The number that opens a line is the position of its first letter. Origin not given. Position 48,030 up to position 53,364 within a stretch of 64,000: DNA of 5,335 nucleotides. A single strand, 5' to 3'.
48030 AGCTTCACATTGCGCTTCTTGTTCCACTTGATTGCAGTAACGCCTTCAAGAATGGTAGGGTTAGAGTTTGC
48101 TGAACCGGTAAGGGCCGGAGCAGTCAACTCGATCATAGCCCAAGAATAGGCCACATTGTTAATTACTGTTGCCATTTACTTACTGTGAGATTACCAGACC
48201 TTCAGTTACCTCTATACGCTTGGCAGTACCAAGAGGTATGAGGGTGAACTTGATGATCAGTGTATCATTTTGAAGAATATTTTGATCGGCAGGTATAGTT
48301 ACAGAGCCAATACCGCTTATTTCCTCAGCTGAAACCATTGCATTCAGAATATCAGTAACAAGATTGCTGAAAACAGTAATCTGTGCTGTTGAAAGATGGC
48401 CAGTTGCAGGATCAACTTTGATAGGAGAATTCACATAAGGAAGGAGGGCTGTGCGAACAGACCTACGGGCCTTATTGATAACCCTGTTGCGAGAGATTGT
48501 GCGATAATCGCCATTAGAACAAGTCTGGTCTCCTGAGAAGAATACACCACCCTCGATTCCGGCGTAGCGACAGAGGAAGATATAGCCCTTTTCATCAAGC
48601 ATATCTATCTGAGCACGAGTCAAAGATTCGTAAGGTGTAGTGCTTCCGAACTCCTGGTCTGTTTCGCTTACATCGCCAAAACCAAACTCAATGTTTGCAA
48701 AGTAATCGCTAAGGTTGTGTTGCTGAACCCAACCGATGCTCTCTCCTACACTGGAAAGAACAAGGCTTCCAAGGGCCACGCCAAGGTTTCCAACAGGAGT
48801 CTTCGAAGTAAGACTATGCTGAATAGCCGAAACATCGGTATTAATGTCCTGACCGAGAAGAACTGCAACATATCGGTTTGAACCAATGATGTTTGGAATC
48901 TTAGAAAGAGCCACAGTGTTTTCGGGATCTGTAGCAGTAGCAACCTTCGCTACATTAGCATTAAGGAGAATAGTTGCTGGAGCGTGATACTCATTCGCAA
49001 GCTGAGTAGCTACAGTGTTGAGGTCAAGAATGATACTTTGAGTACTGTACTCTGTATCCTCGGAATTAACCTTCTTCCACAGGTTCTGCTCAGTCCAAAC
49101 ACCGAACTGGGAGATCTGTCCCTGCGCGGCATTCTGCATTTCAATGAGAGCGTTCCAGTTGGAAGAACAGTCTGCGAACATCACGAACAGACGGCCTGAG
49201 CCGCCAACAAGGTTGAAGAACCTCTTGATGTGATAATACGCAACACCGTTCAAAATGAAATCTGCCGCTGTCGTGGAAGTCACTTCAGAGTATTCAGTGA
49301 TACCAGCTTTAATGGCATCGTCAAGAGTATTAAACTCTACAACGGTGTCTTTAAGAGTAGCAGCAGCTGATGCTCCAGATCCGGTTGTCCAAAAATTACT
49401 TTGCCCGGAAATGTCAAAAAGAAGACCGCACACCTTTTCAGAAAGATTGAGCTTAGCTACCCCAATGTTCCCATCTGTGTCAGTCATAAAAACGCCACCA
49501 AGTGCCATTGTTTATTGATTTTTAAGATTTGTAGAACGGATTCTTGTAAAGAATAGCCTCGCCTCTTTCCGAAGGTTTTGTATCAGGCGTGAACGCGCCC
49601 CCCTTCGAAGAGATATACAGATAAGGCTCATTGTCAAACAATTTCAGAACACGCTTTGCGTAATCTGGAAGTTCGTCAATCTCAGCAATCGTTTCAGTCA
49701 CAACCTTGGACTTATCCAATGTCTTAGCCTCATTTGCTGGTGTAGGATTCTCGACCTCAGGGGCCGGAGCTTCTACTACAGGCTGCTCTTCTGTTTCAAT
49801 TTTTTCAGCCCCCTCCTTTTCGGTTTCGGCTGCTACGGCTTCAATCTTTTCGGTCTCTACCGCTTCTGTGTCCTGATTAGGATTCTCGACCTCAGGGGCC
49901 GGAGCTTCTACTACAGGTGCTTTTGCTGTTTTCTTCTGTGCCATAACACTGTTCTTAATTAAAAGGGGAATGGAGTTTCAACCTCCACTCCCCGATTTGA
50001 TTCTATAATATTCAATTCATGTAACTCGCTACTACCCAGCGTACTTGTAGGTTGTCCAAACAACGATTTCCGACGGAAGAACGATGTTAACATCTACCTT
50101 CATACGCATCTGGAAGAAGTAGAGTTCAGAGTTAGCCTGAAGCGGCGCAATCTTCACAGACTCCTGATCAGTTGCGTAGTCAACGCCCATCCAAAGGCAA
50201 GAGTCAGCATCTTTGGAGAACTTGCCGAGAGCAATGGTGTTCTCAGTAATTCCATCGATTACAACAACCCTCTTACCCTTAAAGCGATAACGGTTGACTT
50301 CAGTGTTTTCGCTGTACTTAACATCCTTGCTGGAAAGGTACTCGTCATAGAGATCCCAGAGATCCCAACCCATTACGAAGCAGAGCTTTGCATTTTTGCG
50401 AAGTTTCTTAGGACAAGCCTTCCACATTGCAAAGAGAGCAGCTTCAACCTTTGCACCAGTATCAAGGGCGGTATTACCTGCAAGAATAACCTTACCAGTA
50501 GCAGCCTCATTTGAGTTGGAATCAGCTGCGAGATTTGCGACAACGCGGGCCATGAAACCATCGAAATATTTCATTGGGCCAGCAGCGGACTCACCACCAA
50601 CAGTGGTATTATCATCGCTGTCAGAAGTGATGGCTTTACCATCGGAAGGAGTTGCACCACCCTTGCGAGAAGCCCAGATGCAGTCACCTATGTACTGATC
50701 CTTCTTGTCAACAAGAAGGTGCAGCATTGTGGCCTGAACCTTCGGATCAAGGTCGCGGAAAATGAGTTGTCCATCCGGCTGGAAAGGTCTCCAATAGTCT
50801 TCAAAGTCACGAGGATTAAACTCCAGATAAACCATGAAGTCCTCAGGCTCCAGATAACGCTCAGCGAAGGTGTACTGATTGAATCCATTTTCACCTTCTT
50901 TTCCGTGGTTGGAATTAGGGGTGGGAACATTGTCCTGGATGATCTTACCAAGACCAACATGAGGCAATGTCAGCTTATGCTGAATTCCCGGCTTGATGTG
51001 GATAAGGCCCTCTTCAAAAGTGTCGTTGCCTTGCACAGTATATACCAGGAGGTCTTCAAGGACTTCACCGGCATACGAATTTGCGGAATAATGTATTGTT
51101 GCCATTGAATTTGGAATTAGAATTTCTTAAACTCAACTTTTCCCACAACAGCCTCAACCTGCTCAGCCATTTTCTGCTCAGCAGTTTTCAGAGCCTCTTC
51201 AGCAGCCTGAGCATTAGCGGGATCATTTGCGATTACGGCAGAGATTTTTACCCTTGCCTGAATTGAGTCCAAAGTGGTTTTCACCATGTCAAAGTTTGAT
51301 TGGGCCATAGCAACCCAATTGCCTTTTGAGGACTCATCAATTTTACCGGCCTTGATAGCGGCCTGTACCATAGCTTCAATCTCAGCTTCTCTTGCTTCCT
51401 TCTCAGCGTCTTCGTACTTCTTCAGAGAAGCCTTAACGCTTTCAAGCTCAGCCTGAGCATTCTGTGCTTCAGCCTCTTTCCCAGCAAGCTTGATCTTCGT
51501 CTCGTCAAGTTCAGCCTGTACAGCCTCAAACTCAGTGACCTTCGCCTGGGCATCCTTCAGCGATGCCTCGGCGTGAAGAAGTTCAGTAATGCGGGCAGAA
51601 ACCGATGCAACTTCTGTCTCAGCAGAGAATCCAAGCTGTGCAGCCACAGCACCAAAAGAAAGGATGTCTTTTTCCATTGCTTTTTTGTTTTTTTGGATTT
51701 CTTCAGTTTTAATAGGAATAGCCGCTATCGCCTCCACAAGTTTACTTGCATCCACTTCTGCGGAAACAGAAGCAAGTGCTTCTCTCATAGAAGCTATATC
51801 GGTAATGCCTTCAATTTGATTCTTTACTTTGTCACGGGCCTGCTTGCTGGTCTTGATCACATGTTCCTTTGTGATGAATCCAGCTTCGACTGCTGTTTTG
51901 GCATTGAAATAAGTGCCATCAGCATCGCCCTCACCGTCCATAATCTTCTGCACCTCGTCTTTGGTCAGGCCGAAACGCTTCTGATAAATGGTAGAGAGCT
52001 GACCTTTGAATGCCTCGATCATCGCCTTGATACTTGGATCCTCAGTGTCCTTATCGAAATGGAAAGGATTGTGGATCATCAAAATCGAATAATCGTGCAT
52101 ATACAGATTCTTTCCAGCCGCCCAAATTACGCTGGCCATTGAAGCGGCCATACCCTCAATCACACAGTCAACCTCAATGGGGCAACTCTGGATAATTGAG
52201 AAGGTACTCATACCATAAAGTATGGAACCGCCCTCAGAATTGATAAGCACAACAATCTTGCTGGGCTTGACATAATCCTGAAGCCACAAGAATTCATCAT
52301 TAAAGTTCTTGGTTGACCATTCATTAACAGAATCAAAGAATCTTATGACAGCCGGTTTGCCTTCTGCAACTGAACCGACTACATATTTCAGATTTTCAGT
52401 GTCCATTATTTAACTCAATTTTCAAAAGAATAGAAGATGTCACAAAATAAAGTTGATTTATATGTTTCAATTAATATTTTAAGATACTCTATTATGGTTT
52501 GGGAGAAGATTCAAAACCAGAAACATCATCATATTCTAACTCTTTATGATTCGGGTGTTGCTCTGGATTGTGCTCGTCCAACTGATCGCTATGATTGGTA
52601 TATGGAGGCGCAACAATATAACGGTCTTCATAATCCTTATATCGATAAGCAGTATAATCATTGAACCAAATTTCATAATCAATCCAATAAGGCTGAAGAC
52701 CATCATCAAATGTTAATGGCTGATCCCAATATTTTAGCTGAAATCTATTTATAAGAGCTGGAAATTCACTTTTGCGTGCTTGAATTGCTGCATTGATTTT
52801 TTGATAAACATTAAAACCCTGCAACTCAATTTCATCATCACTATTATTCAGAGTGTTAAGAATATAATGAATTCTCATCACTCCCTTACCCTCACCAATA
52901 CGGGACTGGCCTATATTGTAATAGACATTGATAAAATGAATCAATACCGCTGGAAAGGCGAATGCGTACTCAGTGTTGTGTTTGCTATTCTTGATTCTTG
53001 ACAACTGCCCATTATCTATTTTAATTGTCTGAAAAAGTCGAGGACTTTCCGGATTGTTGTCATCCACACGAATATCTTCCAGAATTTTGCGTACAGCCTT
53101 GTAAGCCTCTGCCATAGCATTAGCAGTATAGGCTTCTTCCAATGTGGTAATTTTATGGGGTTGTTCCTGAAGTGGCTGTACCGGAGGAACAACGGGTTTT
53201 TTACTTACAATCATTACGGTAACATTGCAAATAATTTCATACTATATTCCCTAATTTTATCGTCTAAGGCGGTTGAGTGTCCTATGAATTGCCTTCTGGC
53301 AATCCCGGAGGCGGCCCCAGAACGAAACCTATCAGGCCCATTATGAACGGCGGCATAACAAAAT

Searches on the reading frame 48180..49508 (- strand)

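Call 60: search_protein_families(library=phrogs, proteins=[window:48180-49508:-], max_evalue=0.001)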
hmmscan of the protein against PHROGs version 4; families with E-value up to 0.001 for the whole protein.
window:48180-49508:- (442 aa): 1 family
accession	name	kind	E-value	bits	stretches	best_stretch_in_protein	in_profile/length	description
phrog_907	-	tail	3.4e-28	99.8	1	154-438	116-370/376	tail sheath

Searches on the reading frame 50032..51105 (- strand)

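Call 60: search_protein_families(library=phrogs, proteins=[window:50032-51105:-], max_evalue=0.001)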
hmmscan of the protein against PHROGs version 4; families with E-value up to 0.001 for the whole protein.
window:50032-51105:- (357 aa): 3 families
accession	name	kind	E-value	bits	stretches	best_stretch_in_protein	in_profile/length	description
phrog_11320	-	unknown function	1.3e-50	173.1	1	1-353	1-307/324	-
phrog_20525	-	head and packaging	7.9e-07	29.4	1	95-353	81-325/328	virion structural protein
phrog_1623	-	head and packaging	0.00085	19.7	0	174-342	146-292/305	virion structural protein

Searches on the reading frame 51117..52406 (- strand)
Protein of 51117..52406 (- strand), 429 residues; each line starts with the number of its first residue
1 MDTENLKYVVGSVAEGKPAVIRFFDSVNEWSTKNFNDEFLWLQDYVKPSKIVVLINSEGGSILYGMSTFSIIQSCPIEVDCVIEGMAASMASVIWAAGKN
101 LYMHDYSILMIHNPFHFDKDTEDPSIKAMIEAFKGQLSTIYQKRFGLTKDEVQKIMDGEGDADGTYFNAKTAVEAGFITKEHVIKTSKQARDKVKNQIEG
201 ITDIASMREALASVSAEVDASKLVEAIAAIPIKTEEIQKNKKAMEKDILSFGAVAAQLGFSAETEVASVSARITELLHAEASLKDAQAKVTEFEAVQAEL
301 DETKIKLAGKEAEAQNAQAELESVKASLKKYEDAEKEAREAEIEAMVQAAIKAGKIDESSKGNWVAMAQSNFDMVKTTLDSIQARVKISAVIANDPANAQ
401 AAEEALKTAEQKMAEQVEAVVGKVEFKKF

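Call 60: search_protein_families(library=phrogs, proteins=[window:51117-52406:-], max_evalue=0.001)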
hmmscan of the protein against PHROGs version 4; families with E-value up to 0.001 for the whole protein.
window:51117-52406:- (429 aa): 10 families
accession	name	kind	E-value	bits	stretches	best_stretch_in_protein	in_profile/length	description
phrog_2976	-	head and packaging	4.8e-42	146.1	1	14-409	16-386/394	head maturation protease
phrog_94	-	head and packaging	6.2e-27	96.3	1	15-397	77-439/622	head maturation protease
phrog_1684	-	head and packaging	3e-23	83.7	1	49-231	73-250/284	head maturation protease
phrog_133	-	head and packaging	3.9e-22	79.6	1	17-349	18-249/668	head maturation protease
phrog_3348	-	unknown function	2.6e-19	70.8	1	14-290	33-299/386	-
phrog_1827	-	other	1.4e-14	54.9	1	32-172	36-173/202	ATP-dependent protease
phrog_3894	-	head and packaging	1.4e-05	25.5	1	216-407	257-450/458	head maturation protease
phrog_5410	-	other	4e-05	24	1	50-155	57-163/323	ATP-dependent protease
phrog_13984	-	unknown function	5.7e-05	24.2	1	24-109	37-121/123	-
phrog_328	-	head and packaging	0.00075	20.2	1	251-417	177-324/339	head maturation protease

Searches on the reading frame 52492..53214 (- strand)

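Call 60: search_protein_families(library=phrogs, proteins=[window:52492-53214:-], max_evalue=0.001)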
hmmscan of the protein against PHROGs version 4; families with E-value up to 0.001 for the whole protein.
window:52492-53214:- (240 aa): 1 family
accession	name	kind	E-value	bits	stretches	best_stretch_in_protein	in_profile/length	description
phrog_6911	-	unknown function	1.2e-05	26.2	1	62-188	20-145/148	-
